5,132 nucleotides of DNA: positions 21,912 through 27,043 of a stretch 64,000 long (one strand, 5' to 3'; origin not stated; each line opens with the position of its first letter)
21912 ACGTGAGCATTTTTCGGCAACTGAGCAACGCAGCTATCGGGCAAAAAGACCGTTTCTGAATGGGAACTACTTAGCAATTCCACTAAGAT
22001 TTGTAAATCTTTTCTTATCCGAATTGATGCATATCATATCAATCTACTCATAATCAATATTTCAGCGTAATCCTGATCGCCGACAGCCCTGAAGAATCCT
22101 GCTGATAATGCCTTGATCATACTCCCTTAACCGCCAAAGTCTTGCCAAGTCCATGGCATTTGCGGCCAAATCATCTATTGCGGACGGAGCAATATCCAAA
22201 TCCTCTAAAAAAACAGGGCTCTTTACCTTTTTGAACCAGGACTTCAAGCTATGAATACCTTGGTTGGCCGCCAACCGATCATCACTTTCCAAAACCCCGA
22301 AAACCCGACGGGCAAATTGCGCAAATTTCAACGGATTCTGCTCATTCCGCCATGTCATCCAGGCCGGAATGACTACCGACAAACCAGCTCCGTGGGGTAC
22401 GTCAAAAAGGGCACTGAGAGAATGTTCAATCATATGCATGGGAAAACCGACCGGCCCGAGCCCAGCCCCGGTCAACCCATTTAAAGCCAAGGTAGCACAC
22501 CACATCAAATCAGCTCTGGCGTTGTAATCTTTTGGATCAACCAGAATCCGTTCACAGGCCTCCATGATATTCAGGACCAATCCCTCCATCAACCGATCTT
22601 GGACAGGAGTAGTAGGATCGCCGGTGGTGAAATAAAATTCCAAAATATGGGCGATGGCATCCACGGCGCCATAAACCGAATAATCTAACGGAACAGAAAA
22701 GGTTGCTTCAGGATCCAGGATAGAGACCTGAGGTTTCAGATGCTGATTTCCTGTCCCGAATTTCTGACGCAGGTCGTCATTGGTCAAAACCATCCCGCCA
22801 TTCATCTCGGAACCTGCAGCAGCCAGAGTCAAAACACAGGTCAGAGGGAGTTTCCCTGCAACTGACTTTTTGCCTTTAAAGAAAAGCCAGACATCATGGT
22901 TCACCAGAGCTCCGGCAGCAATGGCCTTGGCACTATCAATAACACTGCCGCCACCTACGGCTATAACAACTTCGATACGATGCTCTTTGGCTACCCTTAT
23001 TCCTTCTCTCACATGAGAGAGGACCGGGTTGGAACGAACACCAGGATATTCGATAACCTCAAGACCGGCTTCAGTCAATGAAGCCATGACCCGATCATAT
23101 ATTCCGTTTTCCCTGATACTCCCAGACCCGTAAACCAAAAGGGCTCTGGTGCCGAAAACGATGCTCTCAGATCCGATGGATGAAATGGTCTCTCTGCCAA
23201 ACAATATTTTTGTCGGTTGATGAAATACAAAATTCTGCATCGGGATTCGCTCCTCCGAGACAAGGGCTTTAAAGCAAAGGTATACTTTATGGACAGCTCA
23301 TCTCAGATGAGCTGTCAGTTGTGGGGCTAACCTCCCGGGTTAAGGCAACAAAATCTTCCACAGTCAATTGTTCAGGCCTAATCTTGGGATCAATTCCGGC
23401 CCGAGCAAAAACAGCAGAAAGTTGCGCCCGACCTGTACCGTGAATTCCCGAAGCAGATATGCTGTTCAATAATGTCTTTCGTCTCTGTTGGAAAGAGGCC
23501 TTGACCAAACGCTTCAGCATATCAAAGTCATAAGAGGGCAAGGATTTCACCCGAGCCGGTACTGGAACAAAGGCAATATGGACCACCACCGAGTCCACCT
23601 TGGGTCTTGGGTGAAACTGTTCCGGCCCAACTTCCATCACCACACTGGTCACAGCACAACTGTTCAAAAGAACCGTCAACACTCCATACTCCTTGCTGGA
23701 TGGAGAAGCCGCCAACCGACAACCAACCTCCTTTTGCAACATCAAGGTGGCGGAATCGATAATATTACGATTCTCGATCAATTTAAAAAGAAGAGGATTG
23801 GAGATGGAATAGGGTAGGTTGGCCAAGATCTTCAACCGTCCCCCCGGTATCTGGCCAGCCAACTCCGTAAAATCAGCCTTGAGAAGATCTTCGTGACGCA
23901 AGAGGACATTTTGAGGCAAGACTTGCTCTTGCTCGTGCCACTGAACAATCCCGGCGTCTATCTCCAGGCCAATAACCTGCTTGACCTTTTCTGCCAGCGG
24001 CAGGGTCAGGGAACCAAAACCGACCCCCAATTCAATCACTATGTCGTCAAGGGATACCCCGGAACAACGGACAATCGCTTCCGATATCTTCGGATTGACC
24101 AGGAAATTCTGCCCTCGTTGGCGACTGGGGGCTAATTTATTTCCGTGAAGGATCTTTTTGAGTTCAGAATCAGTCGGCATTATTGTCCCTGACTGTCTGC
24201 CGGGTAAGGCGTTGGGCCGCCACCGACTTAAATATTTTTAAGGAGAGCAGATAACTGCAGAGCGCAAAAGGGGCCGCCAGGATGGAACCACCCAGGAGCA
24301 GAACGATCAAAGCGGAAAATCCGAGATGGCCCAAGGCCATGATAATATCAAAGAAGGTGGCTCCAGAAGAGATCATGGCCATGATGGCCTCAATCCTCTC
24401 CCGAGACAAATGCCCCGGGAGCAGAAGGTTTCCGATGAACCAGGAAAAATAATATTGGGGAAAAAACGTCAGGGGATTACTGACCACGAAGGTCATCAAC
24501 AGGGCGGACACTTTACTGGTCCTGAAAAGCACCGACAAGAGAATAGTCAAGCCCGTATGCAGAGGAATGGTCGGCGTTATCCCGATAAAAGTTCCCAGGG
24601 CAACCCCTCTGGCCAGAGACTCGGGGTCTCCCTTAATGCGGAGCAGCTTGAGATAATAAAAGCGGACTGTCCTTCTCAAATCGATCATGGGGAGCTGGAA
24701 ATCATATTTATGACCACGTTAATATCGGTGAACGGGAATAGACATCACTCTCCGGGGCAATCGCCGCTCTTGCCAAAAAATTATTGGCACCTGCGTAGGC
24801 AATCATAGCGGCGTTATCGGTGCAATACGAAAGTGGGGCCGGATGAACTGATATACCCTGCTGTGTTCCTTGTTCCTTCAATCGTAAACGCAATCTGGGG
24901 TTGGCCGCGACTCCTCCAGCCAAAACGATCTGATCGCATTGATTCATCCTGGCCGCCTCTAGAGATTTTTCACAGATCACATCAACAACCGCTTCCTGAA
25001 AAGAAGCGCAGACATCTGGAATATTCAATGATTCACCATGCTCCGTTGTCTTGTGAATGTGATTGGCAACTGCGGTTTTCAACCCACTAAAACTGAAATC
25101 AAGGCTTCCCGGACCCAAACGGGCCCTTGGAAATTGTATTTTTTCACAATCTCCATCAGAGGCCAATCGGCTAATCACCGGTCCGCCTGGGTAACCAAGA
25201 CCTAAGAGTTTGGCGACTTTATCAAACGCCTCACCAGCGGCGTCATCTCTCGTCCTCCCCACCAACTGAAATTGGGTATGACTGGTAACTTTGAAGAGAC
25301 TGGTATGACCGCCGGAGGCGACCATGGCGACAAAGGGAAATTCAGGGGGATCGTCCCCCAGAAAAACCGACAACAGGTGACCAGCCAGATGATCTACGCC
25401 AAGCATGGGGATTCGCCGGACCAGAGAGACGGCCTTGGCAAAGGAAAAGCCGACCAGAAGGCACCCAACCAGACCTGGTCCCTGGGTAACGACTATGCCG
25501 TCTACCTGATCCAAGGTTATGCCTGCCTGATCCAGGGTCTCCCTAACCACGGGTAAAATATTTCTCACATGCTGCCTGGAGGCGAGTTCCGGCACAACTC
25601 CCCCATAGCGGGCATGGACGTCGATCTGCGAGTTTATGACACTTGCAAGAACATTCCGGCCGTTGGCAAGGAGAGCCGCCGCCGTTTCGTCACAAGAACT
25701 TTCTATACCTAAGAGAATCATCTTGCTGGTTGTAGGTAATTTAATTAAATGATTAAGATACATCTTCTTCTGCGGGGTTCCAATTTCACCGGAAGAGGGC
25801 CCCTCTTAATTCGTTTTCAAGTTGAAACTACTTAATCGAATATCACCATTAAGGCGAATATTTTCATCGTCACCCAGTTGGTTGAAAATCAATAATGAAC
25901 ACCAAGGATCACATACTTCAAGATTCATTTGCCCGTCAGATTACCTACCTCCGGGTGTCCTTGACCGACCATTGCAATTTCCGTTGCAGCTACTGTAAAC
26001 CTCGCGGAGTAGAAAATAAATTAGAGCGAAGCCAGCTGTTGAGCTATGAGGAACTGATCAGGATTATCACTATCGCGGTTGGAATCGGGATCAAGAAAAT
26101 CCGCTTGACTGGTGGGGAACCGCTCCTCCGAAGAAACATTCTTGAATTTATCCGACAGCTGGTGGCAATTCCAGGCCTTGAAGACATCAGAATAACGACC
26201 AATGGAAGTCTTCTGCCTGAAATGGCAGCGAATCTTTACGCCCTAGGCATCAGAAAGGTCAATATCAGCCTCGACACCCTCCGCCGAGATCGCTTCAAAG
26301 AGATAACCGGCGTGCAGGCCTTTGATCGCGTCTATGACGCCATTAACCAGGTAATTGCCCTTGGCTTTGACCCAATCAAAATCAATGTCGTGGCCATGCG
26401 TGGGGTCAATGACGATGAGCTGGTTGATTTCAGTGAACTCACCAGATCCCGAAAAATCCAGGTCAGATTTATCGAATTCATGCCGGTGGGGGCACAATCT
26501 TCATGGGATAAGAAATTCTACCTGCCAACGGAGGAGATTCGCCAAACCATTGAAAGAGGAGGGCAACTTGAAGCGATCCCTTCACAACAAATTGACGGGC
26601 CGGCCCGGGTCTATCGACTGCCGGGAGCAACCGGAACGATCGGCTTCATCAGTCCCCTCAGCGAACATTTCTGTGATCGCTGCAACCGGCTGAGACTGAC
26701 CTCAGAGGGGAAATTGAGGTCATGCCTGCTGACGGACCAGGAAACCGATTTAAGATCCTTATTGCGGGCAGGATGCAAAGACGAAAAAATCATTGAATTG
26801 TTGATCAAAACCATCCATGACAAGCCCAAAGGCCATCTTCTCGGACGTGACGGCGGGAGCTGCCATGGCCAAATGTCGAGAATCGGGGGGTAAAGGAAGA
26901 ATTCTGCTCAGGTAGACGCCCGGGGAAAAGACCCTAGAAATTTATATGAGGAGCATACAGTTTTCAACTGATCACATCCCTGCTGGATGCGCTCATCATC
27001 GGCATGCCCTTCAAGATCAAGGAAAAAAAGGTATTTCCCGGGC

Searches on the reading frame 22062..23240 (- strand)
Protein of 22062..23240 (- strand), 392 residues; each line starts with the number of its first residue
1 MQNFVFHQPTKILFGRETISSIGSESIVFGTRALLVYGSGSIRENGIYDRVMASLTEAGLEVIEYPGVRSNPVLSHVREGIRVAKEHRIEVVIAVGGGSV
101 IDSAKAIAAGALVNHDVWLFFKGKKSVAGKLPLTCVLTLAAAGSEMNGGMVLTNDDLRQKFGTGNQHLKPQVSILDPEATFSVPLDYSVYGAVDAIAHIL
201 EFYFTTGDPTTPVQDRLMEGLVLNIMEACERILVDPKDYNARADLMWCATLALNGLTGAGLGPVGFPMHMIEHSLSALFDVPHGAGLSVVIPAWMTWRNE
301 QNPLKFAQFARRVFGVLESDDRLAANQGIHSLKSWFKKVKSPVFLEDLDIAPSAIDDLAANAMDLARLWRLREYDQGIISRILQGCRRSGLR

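Call 79: search_protein_families(library=pfam, proteins=[window:22062-23240:-], max_evalue=0.0001)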
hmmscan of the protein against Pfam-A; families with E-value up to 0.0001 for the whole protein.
window:22062-23240:- (392 aa): 3 families
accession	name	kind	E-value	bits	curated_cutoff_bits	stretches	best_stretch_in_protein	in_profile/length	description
PF00465.25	Fe-ADH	-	9.9e-45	152.6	31.3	1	9-177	1-168/168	Iron-containing alcohol dehydrogenase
PF25137.1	ADH_Fe_C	-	6.1e-28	98.3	27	1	189-366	2-173/194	Fe-containing alcohol dehydrogenase family, C-terminal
PF13685.12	Fe-ADH_2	-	3.6e-08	34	28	1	31-109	20-95/149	Iron-containing alcohol dehydrogenase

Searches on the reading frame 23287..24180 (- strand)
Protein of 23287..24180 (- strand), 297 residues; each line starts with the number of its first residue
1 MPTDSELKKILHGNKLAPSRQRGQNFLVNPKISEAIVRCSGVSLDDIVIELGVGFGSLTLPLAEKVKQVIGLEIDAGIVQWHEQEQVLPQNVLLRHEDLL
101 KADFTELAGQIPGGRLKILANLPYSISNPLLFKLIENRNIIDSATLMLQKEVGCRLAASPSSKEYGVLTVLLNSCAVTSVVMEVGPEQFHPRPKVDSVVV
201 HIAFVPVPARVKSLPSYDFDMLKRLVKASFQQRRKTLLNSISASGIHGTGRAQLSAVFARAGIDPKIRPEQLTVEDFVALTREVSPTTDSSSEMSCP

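Call 80: search_protein_families(library=pfam, proteins=[window:23287-24180:-], max_evalue=0.0001)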
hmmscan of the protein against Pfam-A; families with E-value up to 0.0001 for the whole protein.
window:23287-24180:- (297 aa): 1 family
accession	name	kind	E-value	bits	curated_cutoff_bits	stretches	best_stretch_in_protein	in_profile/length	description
PF00398.26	RrnaAD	-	2.2e-48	165.1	24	1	20-281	6-258/263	Ribosomal RNA adenine dimethylase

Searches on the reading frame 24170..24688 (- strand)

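Call 80: search_protein_families(library=pfam, proteins=[window:24170-24688:-], max_evalue=0.0001)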
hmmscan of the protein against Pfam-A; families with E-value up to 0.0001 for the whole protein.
window:24170-24688:- (172 aa): 1 family
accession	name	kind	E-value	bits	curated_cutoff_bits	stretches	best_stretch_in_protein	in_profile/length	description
PF09835.14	DUF2062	-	2.6e-31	109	27.4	1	6-160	2-145/147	Uncharacterized protein conserved in bacteria (DUF2062)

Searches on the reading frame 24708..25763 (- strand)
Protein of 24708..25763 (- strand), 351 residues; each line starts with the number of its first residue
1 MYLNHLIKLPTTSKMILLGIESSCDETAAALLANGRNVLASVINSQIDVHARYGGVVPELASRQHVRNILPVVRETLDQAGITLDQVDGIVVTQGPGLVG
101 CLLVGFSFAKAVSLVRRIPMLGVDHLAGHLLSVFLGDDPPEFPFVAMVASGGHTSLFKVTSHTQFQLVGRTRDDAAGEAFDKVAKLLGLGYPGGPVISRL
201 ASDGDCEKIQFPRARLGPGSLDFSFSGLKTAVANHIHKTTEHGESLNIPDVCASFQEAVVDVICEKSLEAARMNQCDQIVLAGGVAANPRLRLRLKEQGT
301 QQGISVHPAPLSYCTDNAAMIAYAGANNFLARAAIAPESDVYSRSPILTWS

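Call 80: search_protein_families(library=pfam, proteins=[window:24708-25763:-], max_evalue=0.0001)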
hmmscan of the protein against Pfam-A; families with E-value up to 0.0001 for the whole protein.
window:24708-25763:- (351 aa): 3 families
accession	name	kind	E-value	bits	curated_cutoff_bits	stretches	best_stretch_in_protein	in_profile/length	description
PF00814.31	TsaD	-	1.2e-93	314.1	24.8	1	37-323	1-264/264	tRNA N6-adenosine threonylcarbamoyltransferase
PF22521.2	HypF_C_2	-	6.2e-07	29.9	27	1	235-308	152-226/241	Carbamoyltransferase, Kae1-like Domain, second subdomain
PF02543.21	Carbam_trans_N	-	1.2e-05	25.4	24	0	237-310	267-335/346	Carbamoyltransferase N-terminus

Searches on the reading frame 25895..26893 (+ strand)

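Call 80: search_protein_families(library=pfam, proteins=[window:25895-26893:+], max_evalue=0.0001)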
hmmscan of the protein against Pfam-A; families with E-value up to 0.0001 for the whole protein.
window:25895-26893:+ (332 aa): 2 families
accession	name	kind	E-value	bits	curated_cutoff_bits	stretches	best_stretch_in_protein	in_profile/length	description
PF06463.18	Mob_synth_C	-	1e-39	135.9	37.4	1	188-314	1-126/128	Molybdenum Cofactor Synthesis C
PF04055.27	Radical_SAM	-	1.3e-32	113.7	29.5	1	21-181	1-164/166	Radical SAM superfamily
